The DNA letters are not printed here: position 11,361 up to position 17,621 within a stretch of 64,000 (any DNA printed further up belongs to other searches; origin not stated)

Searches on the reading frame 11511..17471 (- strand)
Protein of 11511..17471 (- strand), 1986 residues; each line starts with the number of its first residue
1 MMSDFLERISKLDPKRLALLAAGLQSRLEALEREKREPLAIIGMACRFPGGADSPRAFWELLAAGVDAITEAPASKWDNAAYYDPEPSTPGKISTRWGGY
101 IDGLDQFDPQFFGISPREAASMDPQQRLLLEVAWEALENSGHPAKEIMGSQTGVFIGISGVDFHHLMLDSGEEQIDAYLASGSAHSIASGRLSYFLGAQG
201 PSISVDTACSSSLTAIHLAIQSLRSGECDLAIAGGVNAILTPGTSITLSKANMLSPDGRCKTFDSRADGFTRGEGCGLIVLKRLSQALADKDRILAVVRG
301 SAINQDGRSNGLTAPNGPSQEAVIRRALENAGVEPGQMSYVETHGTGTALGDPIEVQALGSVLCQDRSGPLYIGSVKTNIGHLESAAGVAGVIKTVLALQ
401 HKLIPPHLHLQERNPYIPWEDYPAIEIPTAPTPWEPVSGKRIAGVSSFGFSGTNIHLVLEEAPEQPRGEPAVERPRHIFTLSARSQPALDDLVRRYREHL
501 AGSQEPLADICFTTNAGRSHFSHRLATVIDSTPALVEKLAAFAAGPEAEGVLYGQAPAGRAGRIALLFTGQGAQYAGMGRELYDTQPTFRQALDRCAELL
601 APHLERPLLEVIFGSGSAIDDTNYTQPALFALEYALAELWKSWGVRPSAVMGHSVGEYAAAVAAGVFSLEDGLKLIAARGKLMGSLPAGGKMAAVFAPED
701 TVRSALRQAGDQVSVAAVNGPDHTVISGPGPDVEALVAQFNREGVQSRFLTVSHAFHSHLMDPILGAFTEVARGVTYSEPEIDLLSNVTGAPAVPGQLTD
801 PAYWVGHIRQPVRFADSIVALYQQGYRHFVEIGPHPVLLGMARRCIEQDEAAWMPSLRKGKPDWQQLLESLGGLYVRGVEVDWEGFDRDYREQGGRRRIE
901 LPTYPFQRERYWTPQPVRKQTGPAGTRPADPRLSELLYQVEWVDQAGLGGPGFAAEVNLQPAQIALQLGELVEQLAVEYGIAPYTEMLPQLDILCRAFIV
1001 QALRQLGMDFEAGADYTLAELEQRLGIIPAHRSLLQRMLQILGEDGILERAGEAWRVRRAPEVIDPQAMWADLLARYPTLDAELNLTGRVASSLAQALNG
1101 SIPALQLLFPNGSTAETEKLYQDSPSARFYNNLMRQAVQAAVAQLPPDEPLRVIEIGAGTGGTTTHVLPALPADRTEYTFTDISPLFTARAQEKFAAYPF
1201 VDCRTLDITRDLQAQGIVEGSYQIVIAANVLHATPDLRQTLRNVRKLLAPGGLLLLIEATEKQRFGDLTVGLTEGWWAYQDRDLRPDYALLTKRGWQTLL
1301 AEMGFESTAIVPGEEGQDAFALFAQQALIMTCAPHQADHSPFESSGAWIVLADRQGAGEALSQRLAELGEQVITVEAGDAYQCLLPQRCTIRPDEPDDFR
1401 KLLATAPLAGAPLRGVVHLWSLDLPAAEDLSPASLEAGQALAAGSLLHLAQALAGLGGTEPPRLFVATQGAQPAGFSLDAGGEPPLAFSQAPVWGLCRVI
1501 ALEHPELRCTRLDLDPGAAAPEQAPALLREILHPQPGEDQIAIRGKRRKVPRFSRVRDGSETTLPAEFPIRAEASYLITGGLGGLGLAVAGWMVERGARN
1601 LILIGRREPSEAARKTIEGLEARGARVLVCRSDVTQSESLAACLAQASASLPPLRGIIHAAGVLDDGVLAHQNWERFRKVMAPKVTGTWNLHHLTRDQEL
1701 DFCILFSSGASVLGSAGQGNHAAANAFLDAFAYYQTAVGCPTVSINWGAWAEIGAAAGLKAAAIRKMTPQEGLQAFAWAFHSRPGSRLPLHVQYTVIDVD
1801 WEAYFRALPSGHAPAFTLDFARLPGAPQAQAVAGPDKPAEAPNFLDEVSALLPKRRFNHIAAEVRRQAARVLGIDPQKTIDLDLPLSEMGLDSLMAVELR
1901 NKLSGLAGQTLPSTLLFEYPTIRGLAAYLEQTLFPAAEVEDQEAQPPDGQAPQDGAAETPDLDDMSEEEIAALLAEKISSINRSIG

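Call 7: search_protein_families(library=pfam, proteins=[window:11511-17471:-], max_evalue=0.00001)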
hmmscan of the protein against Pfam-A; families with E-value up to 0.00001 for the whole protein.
window:11511-17471:- (1986 aa): 18 families
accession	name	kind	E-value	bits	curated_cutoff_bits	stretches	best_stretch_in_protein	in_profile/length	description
PF00109.32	ketoacyl-synt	-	6.2e-100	334.4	20.8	1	37-287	2-252/252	Beta-ketoacyl synthase, N-terminal domain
PF00698.26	Acyl_transf_1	-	4.1e-70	237.2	32.7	1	567-879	3-317/319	Acyl transferase domain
PF08659.16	KR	-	6.7e-69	231.8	22.6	1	1574-1752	1-180/180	KR domain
PF02801.28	Ketoacyl-synt_C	-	3.1e-46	156.7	20.8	1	295-410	1-118/119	Beta-ketoacyl synthase, C-terminal domain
PF08242.18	Methyltransf_12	-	7.9e-22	78.3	30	1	1154-1254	1-98/98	Methyltransferase domain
PF22621.2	CurL-like_PKS_C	-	2e-21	76.1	27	1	477-539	1-64/64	CurL-like, PKS C-terminal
PF00550.31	PP-binding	-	9.6e-16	58.2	20.8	1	1863-1929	2-67/67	Phosphopantetheine attachment site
PF16197.11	KAsynt_C_assoc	-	7.5e-15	55.7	33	1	414-524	2-107/111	Ketoacyl-synthetase C-terminal extension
PF00106.31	adh_short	-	1.6e-14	54.2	26.6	1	1577-1731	4-159/195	short chain dehydrogenase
PF22336.2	RhiE-like_linker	-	1.5e-13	50.9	27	1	481-545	2-66/67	RhiE-like, KS-MAT linker domain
PF13489.12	Methyltransf_23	-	8.2e-13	48.8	27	1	1133-1306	4-160/164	Methyltransferase domain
PF13649.12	Methyltransf_25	-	2.7e-11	44.4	27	1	1153-1252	1-97/97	Methyltransferase domain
PF18558.8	HTH_51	-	8.9e-11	41.8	50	1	970-1055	5-88/88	Methyltransferase, Helix-turn-helix domain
PF13561.12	adh_short_C2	-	4.5e-10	39.9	27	1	1584-1694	7-114/236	Enoyl-(Acyl carrier protein) reductase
PF08241.18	Methyltransf_11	-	7.8e-10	39.7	21.2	1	1155-1255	2-94/95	Methyltransferase domain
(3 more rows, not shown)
